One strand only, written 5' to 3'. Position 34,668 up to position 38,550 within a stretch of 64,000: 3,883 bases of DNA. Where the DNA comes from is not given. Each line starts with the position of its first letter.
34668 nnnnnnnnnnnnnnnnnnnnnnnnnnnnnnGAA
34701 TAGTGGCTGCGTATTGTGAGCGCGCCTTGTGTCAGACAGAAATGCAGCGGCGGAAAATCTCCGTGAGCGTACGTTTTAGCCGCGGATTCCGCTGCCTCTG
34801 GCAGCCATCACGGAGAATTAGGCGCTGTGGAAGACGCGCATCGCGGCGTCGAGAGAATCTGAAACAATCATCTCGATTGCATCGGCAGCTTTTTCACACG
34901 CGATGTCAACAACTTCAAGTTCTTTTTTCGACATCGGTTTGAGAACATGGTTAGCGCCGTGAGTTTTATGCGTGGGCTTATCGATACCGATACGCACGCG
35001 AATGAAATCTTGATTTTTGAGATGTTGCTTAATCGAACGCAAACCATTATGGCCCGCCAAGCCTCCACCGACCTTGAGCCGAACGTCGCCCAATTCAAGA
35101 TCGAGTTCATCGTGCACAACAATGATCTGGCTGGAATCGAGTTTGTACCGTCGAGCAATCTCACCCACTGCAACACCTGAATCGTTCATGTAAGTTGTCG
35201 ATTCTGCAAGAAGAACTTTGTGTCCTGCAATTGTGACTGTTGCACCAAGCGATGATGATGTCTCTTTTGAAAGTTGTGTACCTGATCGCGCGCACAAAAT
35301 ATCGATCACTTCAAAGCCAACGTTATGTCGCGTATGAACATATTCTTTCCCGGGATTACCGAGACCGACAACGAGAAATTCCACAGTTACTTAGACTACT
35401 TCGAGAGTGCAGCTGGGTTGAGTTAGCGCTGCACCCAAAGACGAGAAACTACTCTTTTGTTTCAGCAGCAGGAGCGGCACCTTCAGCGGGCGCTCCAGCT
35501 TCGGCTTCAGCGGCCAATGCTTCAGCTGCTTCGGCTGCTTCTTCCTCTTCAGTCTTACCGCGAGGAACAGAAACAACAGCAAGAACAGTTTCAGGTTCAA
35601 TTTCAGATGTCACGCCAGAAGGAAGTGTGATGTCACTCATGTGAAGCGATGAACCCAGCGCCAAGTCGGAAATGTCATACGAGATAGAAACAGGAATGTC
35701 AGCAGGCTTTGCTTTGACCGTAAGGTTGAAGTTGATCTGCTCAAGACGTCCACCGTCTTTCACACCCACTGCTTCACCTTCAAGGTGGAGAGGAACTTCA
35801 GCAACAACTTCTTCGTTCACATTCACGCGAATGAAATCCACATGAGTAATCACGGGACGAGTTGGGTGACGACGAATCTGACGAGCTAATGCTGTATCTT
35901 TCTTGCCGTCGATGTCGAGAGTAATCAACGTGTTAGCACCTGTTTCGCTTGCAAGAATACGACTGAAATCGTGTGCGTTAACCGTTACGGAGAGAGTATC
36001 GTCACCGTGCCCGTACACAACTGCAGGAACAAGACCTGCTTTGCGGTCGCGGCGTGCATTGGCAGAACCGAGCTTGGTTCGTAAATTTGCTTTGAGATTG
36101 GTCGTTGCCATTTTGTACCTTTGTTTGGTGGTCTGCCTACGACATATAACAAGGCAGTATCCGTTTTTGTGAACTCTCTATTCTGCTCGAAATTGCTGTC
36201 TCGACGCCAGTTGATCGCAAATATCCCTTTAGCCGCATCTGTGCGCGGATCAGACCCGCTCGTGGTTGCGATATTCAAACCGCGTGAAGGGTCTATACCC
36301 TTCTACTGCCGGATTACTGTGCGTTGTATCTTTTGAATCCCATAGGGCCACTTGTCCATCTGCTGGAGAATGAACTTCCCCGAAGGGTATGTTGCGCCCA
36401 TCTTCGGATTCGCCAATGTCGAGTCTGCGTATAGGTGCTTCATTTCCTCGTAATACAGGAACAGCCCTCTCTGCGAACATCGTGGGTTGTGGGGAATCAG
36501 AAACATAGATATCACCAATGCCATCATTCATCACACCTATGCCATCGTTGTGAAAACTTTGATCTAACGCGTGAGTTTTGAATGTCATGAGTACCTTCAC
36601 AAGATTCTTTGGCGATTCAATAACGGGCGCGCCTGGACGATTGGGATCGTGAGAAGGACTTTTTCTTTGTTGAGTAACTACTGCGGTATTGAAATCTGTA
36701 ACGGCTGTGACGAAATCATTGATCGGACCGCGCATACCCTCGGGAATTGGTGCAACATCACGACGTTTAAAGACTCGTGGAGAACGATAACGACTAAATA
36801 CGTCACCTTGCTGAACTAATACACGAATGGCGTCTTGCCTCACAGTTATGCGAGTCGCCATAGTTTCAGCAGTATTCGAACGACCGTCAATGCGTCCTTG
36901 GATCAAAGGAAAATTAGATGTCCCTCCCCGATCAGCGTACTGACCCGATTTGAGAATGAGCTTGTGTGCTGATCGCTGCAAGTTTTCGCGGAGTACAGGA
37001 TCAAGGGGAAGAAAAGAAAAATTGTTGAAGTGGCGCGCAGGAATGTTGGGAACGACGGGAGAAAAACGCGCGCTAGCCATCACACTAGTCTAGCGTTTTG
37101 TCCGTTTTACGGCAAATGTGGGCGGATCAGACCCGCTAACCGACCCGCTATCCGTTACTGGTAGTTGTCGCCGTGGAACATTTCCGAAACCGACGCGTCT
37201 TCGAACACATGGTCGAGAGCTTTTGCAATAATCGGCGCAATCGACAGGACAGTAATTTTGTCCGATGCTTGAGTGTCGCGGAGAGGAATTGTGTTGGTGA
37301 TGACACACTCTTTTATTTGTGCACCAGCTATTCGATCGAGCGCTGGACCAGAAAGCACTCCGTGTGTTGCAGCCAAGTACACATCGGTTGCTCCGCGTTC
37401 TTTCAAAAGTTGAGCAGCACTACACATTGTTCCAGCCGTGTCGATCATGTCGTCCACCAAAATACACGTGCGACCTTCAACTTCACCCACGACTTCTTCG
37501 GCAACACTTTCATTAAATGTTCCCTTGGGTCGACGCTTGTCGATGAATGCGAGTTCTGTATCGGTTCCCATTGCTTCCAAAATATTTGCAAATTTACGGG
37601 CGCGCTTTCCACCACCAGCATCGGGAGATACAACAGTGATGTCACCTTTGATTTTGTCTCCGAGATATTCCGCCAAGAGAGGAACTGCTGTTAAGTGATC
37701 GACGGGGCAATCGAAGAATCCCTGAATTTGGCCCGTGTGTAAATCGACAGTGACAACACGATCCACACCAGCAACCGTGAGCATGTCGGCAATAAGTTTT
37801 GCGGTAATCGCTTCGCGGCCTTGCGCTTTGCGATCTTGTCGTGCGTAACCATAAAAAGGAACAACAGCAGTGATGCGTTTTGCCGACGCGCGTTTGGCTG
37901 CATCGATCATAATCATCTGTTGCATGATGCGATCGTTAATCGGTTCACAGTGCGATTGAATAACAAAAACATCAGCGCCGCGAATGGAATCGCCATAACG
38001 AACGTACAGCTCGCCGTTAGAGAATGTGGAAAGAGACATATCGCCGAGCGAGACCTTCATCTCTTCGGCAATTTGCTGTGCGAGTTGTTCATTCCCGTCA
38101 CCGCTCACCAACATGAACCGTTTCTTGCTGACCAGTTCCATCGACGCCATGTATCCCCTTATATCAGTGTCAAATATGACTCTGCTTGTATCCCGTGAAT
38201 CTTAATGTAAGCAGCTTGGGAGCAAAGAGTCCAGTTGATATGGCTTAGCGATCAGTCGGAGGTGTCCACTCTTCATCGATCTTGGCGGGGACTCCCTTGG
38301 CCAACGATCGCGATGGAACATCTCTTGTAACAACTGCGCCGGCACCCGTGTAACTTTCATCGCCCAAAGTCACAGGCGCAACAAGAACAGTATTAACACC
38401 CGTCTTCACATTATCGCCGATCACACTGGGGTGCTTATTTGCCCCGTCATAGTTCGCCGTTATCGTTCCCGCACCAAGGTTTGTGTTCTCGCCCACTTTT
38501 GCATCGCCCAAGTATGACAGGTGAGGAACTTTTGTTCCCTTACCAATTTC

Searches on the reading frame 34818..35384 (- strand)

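Call 6: search_protein_families(library=pfam, proteins=[window:34818-35384:-], max_evalue=0.1)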
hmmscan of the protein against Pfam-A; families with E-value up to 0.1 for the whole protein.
window:34818-35384:- (188 aa): 1 family
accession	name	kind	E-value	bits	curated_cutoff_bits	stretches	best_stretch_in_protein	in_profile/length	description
PF01195.25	Pept_tRNA_hydro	-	5e-65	219.2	27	1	4-186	1-183/183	Peptidyl-tRNA hydrolase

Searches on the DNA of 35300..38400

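Call 8: search_rna_families(source=window, start=35300, end=38400, threshold=evalue, max_evalue=10)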
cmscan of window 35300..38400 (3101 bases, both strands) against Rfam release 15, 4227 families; matches with E-value up to 10: 2.
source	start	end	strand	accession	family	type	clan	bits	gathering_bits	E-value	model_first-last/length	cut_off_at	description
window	35477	35519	+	RF00454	p27_CRE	Cis-reg;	-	19.1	42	1.5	1-59/59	no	p27 cis-regulatory element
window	35596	35689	-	RF00593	snoU83B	Gene; snRNA; snoRNA; CD-box;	-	18.9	35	1.6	1-94/94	no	Small nucleolar RNA U83B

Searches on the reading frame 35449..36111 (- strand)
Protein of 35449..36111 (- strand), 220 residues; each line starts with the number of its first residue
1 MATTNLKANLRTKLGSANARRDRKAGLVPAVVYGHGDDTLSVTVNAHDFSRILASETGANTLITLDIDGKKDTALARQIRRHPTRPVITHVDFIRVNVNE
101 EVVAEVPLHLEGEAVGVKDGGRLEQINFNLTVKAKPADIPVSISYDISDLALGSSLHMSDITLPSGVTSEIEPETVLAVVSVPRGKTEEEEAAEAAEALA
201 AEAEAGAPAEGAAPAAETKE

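Call 6: search_protein_families(library=pfam, proteins=[window:35449-36111:-], max_evalue=0.1)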
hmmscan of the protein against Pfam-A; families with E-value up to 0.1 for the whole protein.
window:35449-36111:- (220 aa): 2 families
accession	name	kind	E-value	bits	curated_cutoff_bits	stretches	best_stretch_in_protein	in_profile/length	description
PF14693.11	Ribosomal_TL5_C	-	5.3e-24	84.8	27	1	102-184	2-84/84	Ribosomal protein TL5, C-terminal domain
PF01386.24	Ribosomal_L25p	-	3.2e-23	82.4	23.6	1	6-93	1-82/82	Ribosomal L25p family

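Call 12: find_related_loci(query=window:35449-36111:-, collection=genome_contigs, flank=5000)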
Query window:35449-36111:- (220 aa) in genome_contigs; peptide patterns used: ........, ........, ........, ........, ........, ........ (x = any residue, [..] = any of these).
190 stretches matched a pattern; 38 encode a relative of the query (tblastn E <= 1e-3); 38 distinct loci.
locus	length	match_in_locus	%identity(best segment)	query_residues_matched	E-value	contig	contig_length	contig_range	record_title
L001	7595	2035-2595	81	1-187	3e-101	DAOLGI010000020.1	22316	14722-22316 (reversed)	MAG TPA_asm: Acidimicrobiia bacterium isolate AMR_MDS_0228 NODE_1005_length_22316_cov_10.668029, whole genome shotgun se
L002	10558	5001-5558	82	1-186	3e-101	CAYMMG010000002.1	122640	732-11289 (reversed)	MAG TPA_asm: uncultured Burkholderiales bacterium isolate SRP173033_co1_222 genome assembly, contig: NODE_184_length_122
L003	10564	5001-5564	76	1-188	5e-92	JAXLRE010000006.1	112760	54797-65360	MAG: Acidimicrobiia bacterium isolate STL-ACT1 C1.252.fa-6, whole genome shotgun sequence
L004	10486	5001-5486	45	15-175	2e-37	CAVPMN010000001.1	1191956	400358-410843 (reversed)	MAG: uncultured Iamiaceae bacterium isolate MFD09779.bin.2.32 genome assembly, contig: contig_22647, whole genome shotgu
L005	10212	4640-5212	34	5-196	1e-31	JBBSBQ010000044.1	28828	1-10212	MAG: Hyphomicrobiales bacterium isolate La6_metabat2.161 La6_metabat2.161_K_2994861_L_28828_cov_19.2028, whole genome sh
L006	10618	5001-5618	33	5-210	2e-31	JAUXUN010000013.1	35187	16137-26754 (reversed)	MAG: Aestuariivirga sp. isolate C15_concoct.bin.12 C15_k141_420353, whole genome shotgun sequence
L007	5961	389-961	32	4-191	4e-31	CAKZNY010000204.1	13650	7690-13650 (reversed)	MAG TPA_asm: uncultured Rhodobacteraceae bacterium isolate SRR4069404_bin.21_CONCOCT_v1.1_MAG genome assembly, contig: E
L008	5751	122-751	32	6-210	4e-31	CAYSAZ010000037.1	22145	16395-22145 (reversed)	MAG TPA_asm: uncultured Rhodobacterales bacterium isolate binchicken_co67_139 genome assembly, contig: NODE_2331_length_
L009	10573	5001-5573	32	5-196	5e-31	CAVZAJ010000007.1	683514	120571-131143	MAG: uncultured Alphaproteobacteria bacterium isolate MFD01916.bin.2.139 genome assembly, contig: contig_2250, whole gen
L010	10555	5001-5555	34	4-185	2e-30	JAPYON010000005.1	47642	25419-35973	MAG: Paracoccaceae bacterium isolate MOW.concoct.128 MOW_542_length_47642_cov_8.750940, whole genome shotgun sequence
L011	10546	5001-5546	32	6-184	3e-30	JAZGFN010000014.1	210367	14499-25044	MAG: Paracoccaceae bacterium isolate SCS4bin.48 SCS4bin.48_14, whole genome shotgun sequence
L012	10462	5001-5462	37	17-167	6e-30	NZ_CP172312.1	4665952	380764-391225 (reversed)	Allohahella sp. A8 chromosome, complete genome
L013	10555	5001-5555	33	4-185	5e-30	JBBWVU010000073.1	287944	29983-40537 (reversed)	MAG: Paracoccaceae bacterium isolate OC3_3000m_MAG_18 OC3_3000m_contig_1028055, whole genome shotgun sequence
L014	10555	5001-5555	32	4-185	1e-29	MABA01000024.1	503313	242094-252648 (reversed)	Rhodobacterales bacterium 52_120_T64 BD02T64_scaffold_11, whole genome shotgun sequence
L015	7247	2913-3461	33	6-185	7e-30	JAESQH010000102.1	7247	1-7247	MAG: Rhodobacteraceae bacterium isolate NORP221 7283, whole genome shotgun sequence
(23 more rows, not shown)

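Call 20: search_protein_families(library=pfam, proteins=[L001:1069-1923:+, L002:4104-4889:+, L003:4149-4919:+], max_evalue=1)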
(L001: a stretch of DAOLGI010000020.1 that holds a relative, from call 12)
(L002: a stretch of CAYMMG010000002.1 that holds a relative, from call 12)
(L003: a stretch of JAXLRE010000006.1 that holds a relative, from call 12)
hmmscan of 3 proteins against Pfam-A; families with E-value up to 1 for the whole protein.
L001:1069-1923:+ (284 aa): 1 family
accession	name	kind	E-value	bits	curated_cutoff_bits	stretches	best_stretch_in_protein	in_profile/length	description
PF01396.24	Zn_ribbon_Top1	-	0.12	12.6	32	1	7-20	16-29/39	Topoisomerase DNA binding C4 zinc finger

L002:4104-4889:+ (261 aa): 0 families

L003:4149-4919:+ (256 aa): 0 families

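Call 72: find_encoding_contigs(protein=window:35449-36111:-, flank=4000, max_places=10)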
Protein window:35449-36111:- (220 aa): 1 contig read that carries it; 1 place shown.
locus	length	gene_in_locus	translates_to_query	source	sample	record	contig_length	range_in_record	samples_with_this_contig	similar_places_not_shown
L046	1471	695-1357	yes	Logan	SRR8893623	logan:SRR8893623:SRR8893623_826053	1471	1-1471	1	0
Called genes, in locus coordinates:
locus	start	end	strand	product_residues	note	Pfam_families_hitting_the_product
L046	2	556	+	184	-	?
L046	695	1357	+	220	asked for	PF01386:Ribosomal_L25p, PF14693:Ribosomal_TL5_C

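Call 76: search_protein_families(library=pfam, proteins=[L004:4410-4898:+, L004:4537-4971:+], max_evalue=0.1)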
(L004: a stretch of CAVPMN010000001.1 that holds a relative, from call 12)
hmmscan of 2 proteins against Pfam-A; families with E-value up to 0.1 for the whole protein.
L004:4410-4898:+ (162 aa): 0 families

L004:4537-4971:+ (144 aa): 0 families

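Call 88: search_solved_structures(query=A4, max_evalue=10)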
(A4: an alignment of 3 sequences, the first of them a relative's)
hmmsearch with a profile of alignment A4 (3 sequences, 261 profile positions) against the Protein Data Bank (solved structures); distinct sequences matched with E-value up to 10: 4.
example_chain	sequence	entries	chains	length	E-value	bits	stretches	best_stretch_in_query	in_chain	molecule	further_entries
1vkh_A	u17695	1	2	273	0.095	15.4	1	19-182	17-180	putative serine hydrolase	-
3k4h_A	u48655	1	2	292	0.28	13.8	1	139-194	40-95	putative transcriptional regulator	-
1rrz_A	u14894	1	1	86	0.48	13.1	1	205-246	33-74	Glycogen synthesis protein glgS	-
6raw_6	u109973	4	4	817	0.88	12.2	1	2-74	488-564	DNA replication licensing factor Mcm6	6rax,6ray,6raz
